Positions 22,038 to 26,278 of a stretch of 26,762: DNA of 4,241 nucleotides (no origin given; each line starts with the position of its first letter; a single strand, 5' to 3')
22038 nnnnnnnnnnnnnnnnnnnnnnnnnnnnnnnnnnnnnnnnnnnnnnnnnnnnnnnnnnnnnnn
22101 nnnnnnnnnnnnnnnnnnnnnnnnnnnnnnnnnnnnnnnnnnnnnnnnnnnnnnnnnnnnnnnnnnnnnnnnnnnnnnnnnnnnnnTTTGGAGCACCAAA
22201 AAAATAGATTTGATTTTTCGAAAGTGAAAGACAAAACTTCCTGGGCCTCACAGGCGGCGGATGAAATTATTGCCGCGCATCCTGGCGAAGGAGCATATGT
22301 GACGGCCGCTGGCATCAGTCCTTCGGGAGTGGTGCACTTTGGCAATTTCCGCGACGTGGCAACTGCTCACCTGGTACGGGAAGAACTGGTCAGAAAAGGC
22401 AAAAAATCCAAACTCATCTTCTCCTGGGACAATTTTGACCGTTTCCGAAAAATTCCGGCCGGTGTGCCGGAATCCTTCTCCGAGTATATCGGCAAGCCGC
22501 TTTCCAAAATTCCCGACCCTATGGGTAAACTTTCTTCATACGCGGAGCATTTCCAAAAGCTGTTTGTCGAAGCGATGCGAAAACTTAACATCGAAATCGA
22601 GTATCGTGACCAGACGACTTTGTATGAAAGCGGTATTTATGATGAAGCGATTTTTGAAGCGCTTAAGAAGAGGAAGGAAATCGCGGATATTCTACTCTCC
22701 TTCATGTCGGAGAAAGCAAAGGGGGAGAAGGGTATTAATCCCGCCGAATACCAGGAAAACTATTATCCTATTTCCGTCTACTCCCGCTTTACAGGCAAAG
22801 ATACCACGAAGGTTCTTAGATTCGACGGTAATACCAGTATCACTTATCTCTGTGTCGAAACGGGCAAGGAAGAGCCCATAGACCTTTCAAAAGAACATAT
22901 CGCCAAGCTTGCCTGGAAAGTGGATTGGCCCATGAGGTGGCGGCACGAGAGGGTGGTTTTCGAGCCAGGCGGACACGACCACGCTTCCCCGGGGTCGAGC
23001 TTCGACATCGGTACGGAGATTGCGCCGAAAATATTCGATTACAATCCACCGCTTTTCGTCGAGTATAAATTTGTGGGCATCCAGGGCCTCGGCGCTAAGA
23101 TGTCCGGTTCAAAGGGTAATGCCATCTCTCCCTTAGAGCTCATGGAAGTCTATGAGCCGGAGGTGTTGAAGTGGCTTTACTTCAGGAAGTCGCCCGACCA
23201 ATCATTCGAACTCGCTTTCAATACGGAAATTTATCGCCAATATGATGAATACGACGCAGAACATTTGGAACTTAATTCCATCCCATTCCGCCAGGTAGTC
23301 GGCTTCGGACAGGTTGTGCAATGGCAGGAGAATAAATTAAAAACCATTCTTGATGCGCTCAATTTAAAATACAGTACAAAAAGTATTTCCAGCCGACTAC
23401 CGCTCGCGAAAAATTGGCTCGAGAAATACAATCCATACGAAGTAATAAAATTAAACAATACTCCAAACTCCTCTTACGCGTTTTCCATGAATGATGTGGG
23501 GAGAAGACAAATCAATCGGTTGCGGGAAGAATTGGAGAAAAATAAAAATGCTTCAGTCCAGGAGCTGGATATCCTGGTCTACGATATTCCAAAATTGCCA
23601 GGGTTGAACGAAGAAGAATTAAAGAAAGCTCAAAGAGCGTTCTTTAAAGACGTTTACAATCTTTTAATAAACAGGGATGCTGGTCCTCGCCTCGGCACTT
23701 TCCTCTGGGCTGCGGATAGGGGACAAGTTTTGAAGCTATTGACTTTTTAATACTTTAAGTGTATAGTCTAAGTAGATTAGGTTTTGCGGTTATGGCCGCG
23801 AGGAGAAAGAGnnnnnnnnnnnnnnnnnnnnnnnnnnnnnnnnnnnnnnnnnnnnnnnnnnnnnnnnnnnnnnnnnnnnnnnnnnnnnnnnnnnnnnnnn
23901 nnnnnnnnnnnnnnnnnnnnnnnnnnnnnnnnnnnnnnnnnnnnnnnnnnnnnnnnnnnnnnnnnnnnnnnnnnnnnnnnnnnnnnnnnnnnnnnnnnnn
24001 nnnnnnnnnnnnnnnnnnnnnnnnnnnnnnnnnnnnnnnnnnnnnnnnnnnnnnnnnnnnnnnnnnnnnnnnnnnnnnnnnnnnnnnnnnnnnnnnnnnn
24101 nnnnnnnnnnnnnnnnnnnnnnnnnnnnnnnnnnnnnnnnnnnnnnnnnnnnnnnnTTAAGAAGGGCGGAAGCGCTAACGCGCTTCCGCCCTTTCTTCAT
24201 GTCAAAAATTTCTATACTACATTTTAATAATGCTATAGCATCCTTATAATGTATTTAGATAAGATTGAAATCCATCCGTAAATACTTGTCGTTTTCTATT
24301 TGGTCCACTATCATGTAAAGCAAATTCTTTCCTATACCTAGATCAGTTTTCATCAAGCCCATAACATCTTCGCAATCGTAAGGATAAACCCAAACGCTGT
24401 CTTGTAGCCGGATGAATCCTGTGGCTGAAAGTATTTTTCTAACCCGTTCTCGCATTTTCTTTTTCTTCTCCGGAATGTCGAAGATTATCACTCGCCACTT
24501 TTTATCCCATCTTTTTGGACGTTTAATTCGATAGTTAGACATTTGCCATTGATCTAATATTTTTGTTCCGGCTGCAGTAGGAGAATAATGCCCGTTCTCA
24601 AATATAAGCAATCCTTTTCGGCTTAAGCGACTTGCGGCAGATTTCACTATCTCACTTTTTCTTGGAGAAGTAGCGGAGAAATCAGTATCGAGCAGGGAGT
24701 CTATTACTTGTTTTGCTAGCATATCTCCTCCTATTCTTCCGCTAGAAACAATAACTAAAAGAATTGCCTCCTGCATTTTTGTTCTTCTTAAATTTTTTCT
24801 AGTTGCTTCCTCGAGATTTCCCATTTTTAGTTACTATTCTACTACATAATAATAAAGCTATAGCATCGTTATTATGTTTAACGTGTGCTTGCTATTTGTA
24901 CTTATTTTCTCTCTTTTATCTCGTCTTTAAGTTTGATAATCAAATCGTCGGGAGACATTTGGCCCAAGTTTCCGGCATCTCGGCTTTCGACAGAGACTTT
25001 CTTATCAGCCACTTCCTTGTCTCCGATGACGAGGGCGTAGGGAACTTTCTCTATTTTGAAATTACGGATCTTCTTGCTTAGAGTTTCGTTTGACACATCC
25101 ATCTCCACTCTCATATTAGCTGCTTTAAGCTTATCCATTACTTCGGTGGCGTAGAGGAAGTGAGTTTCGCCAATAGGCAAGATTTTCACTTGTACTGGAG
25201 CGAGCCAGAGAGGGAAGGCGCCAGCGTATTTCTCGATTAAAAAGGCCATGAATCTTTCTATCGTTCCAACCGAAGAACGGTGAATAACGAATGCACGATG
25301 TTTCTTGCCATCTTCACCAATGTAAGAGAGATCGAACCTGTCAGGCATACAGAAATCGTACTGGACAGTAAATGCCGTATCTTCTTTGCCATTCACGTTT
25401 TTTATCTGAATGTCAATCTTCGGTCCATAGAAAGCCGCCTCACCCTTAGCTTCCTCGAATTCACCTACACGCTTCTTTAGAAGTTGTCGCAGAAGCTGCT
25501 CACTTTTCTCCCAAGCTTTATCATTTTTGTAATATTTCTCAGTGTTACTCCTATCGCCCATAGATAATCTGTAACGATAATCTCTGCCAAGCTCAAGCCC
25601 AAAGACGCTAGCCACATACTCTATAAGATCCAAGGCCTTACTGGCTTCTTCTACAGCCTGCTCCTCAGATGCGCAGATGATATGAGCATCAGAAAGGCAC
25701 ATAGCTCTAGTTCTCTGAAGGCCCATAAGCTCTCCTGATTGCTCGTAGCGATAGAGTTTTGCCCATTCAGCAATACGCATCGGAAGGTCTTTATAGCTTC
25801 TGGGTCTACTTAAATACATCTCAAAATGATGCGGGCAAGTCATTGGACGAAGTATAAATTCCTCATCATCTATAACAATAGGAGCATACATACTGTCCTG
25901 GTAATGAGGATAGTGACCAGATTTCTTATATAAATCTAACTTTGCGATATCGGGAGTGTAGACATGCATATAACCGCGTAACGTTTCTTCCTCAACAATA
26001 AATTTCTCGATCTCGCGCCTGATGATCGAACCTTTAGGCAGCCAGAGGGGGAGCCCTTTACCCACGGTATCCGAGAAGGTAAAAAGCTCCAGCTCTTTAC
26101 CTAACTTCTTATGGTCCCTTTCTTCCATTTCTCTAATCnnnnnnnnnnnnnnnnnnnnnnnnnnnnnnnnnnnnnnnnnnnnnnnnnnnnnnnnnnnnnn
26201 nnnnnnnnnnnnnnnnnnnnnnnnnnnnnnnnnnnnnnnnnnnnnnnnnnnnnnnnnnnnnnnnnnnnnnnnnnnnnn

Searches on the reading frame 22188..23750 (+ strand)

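Call 6: search_protein_families(library=pfam, proteins=[window:22188-23750:+])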
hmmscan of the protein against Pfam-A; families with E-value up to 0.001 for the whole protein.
window:22188-23750:+ (520 aa): 1 family
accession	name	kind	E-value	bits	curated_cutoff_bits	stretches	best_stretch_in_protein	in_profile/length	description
PF01921.24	tRNA-synt_1f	-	6.8e-109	364.5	27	1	18-357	2-334/360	tRNA synthetases class I (K)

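Call 54: search_protein_families(library=ncbifam, proteins=[window:22188-23750:+], max_evalue=1e-10)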
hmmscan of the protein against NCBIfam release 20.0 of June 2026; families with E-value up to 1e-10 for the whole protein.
window:22188-23750:+ (520 aa): 2 families
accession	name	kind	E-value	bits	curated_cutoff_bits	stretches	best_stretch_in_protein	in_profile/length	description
TIGR00467.1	lysS_arch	equivalog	2.5e-110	369.5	147.55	2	19-356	3-324/515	lysine--tRNA ligase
NF001968.0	PRK00750.1-2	equivalog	1.1e-49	169.3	648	1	13-358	9-345/528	lysine--tRNA ligase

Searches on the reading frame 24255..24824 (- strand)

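Call 6: search_protein_families(library=pfam, proteins=[window:24255-24824:-])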
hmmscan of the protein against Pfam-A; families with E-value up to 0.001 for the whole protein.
window:24255-24824:- (189 aa): 2 families
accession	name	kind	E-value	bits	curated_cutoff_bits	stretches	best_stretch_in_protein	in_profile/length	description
PF20803.2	PaaX_M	-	1.2e-19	70.7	24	1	104-174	2-72/83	PaaX protein central Cas2-like domain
PF09827.14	CRISPR_Cas2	-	2.2e-05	25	23.8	1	110-147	2-36/74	CRISPR associated protein Cas2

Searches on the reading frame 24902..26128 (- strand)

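Call 6: search_protein_families(library=pfam, proteins=[window:24902-26128:-])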
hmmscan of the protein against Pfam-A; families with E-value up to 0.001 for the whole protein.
window:24902-26128:- (408 aa): 2 families
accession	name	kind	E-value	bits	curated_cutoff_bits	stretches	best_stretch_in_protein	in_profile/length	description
PF00587.30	tRNA-synt_2b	-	1.6e-30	107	29.3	1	88-301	8-179/179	tRNA synthetase class II core domain (G, H, P, S and T)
PF03129.25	HGTP_anticodon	-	3.6e-21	75.6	21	1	313-402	1-93/94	Anticodon binding domain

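Call 54: search_protein_families(library=ncbifam, proteins=[window:24902-26128:-], max_evalue=1e-10)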
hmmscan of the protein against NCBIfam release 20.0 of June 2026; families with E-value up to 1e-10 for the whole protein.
window:24902-26128:- (408 aa): 8 families
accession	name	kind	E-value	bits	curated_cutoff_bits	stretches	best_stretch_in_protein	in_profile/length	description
TIGR00418.1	thrS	equivalog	1.7e-149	499.4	383.65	1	3-403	170-564/565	threonine--tRNA ligase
NF003068.0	PRK03991.1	equivalog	7e-73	246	484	1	3-405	196-593/613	threonine--tRNA ligase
TIGR00408.1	proS_fam_I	equivalog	1.6e-25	90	437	2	24-170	28-178/475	proline--tRNA ligase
NF008979.1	PRK12325.1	exception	1.9e-21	76.4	550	1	23-164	36-176/437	proline--tRNA ligase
NF006625.0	PRK09194.1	equivalog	3.9e-20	72.3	558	0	22-159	35-171/559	proline--tRNA ligase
NF011500.0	PRK14938.1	equivalog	1.1e-16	60.8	362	1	298-407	261-372/387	Ser-tRNA(Thr) hydrolase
TIGR00442.1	hisS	equivalog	2e-16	60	286.75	0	308-384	321-397/406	histidine--tRNA ligase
TIGR00409.1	proS_fam_II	equivalog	6.3e-14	51.8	306.7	0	21-164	34-176/568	proline--tRNA ligase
